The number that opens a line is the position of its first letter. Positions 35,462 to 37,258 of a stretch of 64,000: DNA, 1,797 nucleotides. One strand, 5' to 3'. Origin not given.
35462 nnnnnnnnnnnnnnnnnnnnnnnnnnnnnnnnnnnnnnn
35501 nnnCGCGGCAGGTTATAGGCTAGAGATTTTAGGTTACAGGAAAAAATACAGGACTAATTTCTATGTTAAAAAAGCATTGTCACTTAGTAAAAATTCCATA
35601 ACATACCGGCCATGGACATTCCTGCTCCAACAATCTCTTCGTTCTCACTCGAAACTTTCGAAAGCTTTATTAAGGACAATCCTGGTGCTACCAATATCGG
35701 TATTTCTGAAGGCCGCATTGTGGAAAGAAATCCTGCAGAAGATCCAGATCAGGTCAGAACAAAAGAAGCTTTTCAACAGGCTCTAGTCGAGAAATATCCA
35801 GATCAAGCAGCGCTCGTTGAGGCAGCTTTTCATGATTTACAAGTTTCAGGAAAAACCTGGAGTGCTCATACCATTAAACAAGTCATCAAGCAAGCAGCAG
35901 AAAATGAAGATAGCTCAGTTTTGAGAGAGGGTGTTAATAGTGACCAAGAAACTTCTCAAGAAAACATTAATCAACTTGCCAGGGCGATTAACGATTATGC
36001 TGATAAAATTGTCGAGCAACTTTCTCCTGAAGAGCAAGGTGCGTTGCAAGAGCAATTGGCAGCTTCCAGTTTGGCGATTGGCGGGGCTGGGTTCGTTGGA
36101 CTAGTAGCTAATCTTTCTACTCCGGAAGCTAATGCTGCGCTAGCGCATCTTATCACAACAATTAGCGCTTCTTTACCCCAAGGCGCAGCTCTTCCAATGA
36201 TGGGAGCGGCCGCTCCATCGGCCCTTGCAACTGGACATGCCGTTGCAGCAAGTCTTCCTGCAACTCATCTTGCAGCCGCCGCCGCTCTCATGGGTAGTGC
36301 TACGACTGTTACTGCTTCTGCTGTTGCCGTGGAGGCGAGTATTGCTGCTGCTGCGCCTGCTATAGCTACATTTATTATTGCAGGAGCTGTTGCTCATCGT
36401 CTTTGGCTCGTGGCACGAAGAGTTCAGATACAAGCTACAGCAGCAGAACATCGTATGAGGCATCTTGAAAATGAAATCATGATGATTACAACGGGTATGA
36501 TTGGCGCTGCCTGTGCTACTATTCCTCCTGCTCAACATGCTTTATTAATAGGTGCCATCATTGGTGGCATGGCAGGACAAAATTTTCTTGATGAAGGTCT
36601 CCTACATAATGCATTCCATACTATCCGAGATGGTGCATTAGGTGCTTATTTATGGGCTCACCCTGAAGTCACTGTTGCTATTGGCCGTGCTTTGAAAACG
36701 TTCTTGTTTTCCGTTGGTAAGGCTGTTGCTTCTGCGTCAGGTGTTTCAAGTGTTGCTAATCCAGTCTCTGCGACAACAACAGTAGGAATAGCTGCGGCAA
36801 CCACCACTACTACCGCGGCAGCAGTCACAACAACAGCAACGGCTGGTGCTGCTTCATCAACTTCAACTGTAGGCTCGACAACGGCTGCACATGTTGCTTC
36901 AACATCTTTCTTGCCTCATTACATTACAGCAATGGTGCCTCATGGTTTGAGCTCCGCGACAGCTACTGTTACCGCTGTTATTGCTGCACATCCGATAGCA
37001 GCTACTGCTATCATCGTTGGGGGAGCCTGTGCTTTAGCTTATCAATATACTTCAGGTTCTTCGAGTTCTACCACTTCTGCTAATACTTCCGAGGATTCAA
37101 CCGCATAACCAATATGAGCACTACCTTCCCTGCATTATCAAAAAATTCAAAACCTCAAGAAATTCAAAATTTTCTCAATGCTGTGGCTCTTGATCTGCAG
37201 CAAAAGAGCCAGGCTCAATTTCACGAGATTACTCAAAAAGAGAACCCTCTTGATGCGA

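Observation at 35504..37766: Two Inc-like membrane protein genes inserted, on the opposite strand, inside a peptide ABC transporter operon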

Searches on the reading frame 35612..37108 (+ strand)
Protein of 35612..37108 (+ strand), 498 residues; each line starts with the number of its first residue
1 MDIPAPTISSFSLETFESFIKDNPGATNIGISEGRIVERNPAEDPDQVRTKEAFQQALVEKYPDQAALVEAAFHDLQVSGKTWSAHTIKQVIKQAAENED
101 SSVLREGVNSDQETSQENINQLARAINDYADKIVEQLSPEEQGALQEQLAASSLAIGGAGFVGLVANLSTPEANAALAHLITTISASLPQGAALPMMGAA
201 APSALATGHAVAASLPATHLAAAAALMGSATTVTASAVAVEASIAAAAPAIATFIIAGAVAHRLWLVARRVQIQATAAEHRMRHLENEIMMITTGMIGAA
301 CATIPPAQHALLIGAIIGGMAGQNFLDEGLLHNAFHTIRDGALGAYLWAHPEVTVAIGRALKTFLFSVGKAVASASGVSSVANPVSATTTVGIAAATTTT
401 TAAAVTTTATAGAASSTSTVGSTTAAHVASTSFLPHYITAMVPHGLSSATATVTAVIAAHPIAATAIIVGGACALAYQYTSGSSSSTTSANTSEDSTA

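Call 3: search_protein_families(library=pfam, proteins=[window:35612-37108:+], max_evalue=0.1)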
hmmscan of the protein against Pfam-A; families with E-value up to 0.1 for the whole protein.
window:35612-37108:+ (498 aa): 1 family
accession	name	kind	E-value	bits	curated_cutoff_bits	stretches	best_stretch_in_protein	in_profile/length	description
PF05713.17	MobC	-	0.074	14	23.2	0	118-131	10-24/45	Bacterial mobilisation protein (MobC)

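Call 4: search_protein_families(library=ncbifam, proteins=[window:35612-37108:+], max_evalue=0.1)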
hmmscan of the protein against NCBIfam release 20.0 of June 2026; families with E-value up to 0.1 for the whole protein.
window:35612-37108:+ (498 aa): 0 families

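Call 6: find_homologous_proteins(query=window:35612-37108:+)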
Query window:35612-37108:+ (498 aa): 7 proteins with E <= 0.001 among 8000 candidates.
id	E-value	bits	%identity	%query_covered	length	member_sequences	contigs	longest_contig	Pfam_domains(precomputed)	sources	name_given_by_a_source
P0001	0.0e+0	1015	100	100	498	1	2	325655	-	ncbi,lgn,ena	-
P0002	2.9e-126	440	51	96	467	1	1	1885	-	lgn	-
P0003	4.7e-121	423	51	98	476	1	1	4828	-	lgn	-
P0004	1.3e-117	412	47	98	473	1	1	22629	-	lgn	-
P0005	5.8e-112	393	49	98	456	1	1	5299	-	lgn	-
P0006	7.1e-91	324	44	99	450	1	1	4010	-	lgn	-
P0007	1.4e-86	310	42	97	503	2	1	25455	-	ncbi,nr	ncbi:MAG: hypothetical protein NT164_08475 [Verrucomicrobiae bacterium]|nr:hypothetical protein [Ver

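Call 8: find_encoding_contigs(protein=P0004, flank=10000, max_places=3)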
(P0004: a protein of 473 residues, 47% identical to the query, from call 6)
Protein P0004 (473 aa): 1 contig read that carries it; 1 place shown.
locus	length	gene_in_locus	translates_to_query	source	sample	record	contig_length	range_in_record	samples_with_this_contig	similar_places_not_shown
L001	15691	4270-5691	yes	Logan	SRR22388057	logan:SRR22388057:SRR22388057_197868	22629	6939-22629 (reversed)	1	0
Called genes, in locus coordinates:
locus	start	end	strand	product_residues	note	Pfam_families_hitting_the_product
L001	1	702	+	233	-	?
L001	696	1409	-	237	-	PF00535:Glycos_transf_2, PF13641:Glyco_tranf_2_3 (weak)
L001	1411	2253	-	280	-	PF00005:ABC_tran, PF02463:SMC_N (faint), PF13304:AAA_21 (weak), PF08352:oligo_HPY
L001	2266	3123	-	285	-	PF12911:OppC_N, PF00528:BPD_transp_1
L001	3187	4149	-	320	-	PF19300:BPD_transp_1_N, PF00528:BPD_transp_1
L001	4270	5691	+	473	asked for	-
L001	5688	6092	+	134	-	-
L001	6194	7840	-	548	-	PF00496:SBP_bac_5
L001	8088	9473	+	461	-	PF05697:Trigger_N, PF00254:FKBP_C (weak), PF05698:Trigger_C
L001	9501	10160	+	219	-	PF00574:CLP_protease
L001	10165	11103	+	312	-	PF00480:ROK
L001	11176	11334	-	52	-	-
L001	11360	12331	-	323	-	PF00480:ROK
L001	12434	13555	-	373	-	PF00144:Beta-lactamase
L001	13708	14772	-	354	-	PF01791:DeoC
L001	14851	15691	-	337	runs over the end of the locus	PF02826:2-Hacid_dh_C (weak), PF07991:KARI_N, PF03807:F420_oxidored (weak), PF01450:KARI_C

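Call 9: find_encoding_contigs(protein=P0007, flank=10000, max_places=3)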
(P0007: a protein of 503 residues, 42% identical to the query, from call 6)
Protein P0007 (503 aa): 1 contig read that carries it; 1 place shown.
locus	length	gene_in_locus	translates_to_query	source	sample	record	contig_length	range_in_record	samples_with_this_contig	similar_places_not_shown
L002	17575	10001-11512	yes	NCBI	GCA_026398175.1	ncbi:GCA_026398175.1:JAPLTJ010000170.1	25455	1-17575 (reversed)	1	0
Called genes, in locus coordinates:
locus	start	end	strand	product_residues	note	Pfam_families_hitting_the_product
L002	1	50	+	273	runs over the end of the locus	-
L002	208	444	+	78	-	-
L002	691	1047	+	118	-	PF01245:Ribosomal_L19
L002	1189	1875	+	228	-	PF01351:RNase_HII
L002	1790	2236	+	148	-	PF08378:NERD (weak), PF02021:UPF0102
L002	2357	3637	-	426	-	PF00899:ThiF, PF00581:Rhodanese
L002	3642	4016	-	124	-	PF01475:FUR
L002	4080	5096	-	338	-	PF00730:HhH-GPD, PF00633:HHH (weak)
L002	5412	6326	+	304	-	PF01351:RNase_HII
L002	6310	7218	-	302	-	PF00535:Glycos_transf_2, PF13641:Glyco_tranf_2_3 (weak)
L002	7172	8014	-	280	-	PF00005:ABC_tran, PF13304:AAA_21 (weak), PF08352:oligo_HPY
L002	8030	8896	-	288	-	PF12911:OppC_N, PF00528:BPD_transp_1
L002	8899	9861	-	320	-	PF19300:BPD_transp_1_N, PF00528:BPD_transp_1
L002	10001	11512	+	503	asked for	-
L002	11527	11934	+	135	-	-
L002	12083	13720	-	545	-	PF00496:SBP_bac_5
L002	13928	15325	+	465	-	PF05697:Trigger_N, PF00254:FKBP_C (weak), PF05698:Trigger_C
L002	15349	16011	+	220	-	PF00574:CLP_protease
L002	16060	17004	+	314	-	PF00480:ROK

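Call 10: find_encoding_contigs(protein=P0001, flank=10000, max_places=3)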
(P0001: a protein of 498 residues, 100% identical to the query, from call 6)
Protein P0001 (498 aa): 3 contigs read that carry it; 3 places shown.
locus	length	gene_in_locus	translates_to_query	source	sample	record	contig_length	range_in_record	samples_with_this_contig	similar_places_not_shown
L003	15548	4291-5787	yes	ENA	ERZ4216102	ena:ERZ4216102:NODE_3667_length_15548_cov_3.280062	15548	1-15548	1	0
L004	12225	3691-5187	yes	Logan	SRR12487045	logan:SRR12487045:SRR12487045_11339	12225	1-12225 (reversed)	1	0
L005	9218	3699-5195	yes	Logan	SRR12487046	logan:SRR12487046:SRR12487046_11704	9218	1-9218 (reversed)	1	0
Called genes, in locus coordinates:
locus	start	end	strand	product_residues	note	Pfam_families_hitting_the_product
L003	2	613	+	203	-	?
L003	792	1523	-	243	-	PF00535:Glycos_transf_2, PF13641:Glyco_tranf_2_3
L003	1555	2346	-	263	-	-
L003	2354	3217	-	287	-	PF12911:OppC_N, PF00528:BPD_transp_1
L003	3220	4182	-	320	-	PF19300:BPD_transp_1_N, PF00528:BPD_transp_1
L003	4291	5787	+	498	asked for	-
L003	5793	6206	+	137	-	-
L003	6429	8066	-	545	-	PF00496:SBP_bac_5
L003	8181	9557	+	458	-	PF05697:Trigger_N, PF00254:FKBP_C, PF05698:Trigger_C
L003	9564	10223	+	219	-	PF00574:CLP_protease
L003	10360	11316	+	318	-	PF00480:ROK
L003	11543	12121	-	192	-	PF00144:Beta-lactamase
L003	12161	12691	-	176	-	PF00144:Beta-lactamase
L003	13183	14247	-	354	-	PF01791:DeoC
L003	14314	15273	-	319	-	PF07991:KARI_N, PF03807:F420_oxidored (weak), PF01450:KARI_C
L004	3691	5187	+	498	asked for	-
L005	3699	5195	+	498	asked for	-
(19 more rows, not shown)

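Call 17: list_cluster_members(proteins=[window:35612-37108:+, window:37114-37527:+, window:37750-39387:-, window:39502-40878:+, window:34541-35503:-])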
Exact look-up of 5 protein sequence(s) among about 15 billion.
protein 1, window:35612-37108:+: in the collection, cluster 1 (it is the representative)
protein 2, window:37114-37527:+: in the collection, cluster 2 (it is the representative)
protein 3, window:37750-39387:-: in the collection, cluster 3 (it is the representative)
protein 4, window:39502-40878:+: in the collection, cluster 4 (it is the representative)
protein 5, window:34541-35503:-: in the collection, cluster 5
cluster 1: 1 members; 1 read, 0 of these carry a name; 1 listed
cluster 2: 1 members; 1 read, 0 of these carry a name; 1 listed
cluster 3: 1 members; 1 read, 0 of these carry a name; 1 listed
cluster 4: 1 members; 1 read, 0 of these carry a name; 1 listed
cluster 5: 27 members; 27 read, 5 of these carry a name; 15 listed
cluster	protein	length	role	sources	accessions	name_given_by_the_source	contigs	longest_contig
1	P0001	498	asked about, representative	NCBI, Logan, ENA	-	-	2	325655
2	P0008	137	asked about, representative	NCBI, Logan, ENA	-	-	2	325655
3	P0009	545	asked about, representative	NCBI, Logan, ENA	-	-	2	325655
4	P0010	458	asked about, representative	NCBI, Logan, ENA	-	-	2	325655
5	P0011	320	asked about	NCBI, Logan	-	-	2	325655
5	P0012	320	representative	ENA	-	-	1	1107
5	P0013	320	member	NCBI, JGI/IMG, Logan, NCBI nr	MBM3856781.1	MAG: ABC transporter permease [Verrucomicrobia bacterium] | ABC transporter permease [Verrucomicrobiota bacterium]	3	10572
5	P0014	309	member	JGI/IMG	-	peptide/nickel transport system permease protein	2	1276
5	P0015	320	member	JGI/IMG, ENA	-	peptide/nickel transport system permease protein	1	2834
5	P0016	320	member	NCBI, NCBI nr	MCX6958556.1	MAG: ABC transporter permease [Verrucomicrobiae bacterium] | ABC transporter permease [Verrucomicrobiae bacterium]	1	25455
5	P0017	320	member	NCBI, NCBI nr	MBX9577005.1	MAG: ABC transporter permease [Chthoniobacterales bacterium] | ABC transporter permease [Chthoniobacterales bacterium]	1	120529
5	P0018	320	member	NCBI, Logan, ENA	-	-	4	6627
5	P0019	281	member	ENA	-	-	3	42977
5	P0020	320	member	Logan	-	-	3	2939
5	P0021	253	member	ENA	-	-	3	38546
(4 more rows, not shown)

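Call 34: search_solved_structures(query=A3, max_evalue=10)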
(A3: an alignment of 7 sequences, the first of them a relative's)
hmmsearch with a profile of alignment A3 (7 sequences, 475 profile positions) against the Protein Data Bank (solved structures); distinct sequences matched with E-value up to 10: 16.
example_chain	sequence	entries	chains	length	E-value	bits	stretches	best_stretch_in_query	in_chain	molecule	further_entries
4ct6_A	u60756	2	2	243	0.21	13.7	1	31-118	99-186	CCR4-NOT TRANSCRIPTION COMPLEX SUBUNIT 1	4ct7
5ona_A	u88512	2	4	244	0.22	13.6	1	31-118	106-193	CCR4-NOT transcription complex subunit 1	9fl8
4cru_A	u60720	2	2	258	0.24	13.5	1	31-118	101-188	CCR4-NOT TRANSCRIPTION COMPLEX SUBUNIT 1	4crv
8s6o_D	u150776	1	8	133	0.49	12.5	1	124-188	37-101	RNA-binding protein RRM4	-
4q5m_A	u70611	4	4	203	0.56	12.3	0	332-357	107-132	Protease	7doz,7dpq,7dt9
8s6n_A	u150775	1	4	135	0.57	12.3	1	124-185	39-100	RNA-binding protein RRM4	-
4qlh_A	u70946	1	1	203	0.73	11.9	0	332-356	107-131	Protease, linker, Protease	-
3n3i_A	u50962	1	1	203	0.82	11.7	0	332-357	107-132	Protease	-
1lv1_A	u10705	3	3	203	0.85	11.7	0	332-356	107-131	HIV-1 protease | POL PROTEIN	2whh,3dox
1g6l_A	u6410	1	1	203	0.85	11.7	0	332-356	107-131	HIV-1 PROTEASE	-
3kt5_A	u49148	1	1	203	0.87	11.7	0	332-356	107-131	Protease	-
3kt2_A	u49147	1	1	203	0.91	11.6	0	332-356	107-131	Protease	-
4eq0_A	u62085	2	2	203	1.5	10.8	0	333-360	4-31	protease, tethered dimer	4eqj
4yk2_A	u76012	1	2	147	2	10.5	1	107-147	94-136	Bartonella effector protein (Bep) substrate of VirB T4SS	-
6l1k_A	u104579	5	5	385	2.5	10.1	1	250-291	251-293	NADH-dependent butanol dehydrogenase A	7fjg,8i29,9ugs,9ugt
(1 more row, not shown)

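Call 35: search_solved_structures(query=A4, max_evalue=10)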
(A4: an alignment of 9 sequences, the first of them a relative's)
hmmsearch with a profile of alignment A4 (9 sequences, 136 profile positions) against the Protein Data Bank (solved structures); distinct sequences matched with E-value up to 10: 0.

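Call 36: search_protein_families(library=phrogs, proteins=[window:35612-37108:+], max_evalue=1)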
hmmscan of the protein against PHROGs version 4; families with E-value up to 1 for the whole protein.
window:35612-37108:+ (498 aa): 3 families
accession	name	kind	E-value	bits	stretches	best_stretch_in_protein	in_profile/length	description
phrog_3634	-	unknown function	0.17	12.4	1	71-139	111-180/237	-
phrog_3806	-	unknown function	0.23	12.9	1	61-134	60-137/166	-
phrog_37412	-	unknown function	0.78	10.7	1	89-137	23-71/146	-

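Call 37: search_protein_families(library=padloc, proteins=[window:35612-37108:+], max_evalue=1)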
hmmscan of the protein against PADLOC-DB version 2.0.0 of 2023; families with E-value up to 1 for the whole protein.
window:35612-37108:+ (498 aa): 1 family
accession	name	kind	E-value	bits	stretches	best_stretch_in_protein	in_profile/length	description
PDLC00458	JetA1|JetA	-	0.024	11.3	1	79-144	135-198/470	DUF5716 domain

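Call 38: predict_structure(alignment_id=A3)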
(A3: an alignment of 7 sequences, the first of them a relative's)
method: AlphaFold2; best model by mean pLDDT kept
length: 498 residues; sequences in the alignment: 7
mean_pLDDT: 39.0   pTM: 0.25
mean pLDDT of the five models: 39.0, 38.9, 38.8, 38.5, 36.7
residues with pLDDT >= 90: 0; 70-90: 77; 50-70: 13; < 50: 408
segments of 3 or more residues with pLDDT < 50: 1-9, 100-498
pLDDT, mean of each block of 10 residues (from residue 1): 37 80 81 73 66 83 80 79 83 73 31 31 36 34 32 24 26 32 29 22 21 22 24 24 31 36 39 36 42 43 41 40 34 40 39 38 34 26 22 21 20 20 21 23 28 35 34 29 27 28
secondary structure, 60 per line:
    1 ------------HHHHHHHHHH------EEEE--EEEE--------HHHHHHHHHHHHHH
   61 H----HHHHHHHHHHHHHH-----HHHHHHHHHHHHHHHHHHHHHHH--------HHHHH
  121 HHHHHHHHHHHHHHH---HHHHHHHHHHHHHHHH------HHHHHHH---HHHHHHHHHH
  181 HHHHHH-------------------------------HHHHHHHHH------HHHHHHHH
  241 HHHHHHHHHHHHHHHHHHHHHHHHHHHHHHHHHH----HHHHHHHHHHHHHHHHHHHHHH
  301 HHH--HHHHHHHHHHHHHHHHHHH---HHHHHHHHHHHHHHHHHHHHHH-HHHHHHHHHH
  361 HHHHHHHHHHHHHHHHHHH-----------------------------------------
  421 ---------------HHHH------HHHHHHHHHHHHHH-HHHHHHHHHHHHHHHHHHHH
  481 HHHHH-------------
elements in order: H13-22 E29-32 E35-38 H47-61 H66-79 H85-107 H116-135 H139-154 H161-167 H171-186 H218-226 H233-274 H279-303 H306-324 H328-349 H351-379 H436-439 H446-459 H461-485

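Call 39: search_protein_representatives(alignment_id=A3)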
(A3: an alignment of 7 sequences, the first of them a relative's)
Query: 7 sequences, 475 profile positions. Proteins with E-value up to 0.001 (for the whole library): 7; up to 1e-10: 4; up to 1e-30: 4. The best 7 are listed.
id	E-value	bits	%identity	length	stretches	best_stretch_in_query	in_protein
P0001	3.6e-218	741.7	-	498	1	1-474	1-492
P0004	5.3e-217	737.9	-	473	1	1-474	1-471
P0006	2.9e-197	672.8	-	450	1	1-472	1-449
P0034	6.3e-109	381.5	-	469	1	81-471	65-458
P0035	2.3e-10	56.5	-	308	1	10-112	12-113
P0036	2.5e-10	56.4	-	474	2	168-467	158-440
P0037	9.7e-07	44.5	-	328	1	4-123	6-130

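Call 42: find_encoding_contigs(protein=P0035, flank=8000, max_places=3)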
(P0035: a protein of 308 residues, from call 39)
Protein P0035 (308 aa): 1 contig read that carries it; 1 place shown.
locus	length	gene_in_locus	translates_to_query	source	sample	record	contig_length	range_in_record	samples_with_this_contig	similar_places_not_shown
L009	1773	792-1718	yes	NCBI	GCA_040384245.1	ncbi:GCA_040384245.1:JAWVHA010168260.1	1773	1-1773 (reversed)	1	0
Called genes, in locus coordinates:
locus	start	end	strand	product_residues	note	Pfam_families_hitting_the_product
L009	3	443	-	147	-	?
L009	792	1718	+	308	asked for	-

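Call 43: find_encoding_contigs(protein=P0036, flank=8000, max_places=3)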
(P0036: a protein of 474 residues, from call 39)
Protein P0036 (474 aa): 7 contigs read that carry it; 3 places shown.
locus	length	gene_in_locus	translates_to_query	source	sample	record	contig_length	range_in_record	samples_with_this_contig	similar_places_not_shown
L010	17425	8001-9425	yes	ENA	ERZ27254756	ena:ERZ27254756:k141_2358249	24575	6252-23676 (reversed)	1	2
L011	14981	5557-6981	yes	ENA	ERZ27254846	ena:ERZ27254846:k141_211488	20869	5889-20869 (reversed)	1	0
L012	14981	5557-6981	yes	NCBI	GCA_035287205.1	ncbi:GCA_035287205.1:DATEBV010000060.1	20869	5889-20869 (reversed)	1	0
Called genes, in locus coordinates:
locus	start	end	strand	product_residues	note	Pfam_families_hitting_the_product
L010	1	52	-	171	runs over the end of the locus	-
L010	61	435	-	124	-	-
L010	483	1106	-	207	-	PF00574:CLP_protease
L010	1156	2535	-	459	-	PF05697:Trigger_N, PF05698:Trigger_C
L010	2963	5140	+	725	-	PF00496:SBP_bac_5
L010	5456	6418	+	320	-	PF19300:BPD_transp_1_N (weak), PF00528:BPD_transp_1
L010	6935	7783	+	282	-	PF12911:OppC_N, PF00528:BPD_transp_1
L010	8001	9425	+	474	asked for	-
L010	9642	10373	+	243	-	-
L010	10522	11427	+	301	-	PF00005:ABC_tran, PF13304:AAA_21 (weak), PF08352:oligo_HPY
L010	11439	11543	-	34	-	-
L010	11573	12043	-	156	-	PF08843:AbiEii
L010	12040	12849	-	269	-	PF09407:AbiEi_1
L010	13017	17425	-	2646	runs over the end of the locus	-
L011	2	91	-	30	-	?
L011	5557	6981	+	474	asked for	-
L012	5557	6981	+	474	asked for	-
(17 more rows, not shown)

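Call 45: find_encoding_contigs(protein=P0034, flank=8000, max_places=3)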
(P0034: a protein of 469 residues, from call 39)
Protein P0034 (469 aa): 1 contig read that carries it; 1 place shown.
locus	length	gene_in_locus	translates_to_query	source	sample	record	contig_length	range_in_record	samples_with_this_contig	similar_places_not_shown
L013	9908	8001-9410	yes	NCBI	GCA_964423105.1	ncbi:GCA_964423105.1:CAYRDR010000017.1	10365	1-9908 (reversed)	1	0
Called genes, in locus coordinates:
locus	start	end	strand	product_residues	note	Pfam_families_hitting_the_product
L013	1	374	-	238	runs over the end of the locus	PF00535:Glycos_transf_2, PF13641:Glyco_tranf_2_3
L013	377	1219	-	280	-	PF00005:ABC_tran, PF02463:SMC_N (faint), PF13304:AAA_21 (faint), PF08352:oligo_HPY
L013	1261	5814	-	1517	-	-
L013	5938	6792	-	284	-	PF12911:OppC_N, PF00528:BPD_transp_1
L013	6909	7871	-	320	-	PF19300:BPD_transp_1_N, PF00528:BPD_transp_1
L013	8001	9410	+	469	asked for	-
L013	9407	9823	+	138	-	-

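Call 46: find_encoding_contigs(protein=P0037, flank=8000, max_places=3)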
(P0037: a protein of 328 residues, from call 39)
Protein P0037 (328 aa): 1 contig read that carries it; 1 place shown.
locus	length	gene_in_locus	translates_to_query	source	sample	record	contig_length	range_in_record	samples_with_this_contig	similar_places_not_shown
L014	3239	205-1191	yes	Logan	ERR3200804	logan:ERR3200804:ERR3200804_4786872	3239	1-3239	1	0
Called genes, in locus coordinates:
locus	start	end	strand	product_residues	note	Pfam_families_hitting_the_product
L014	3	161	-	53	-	?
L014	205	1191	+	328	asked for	-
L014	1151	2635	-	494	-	-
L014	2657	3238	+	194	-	?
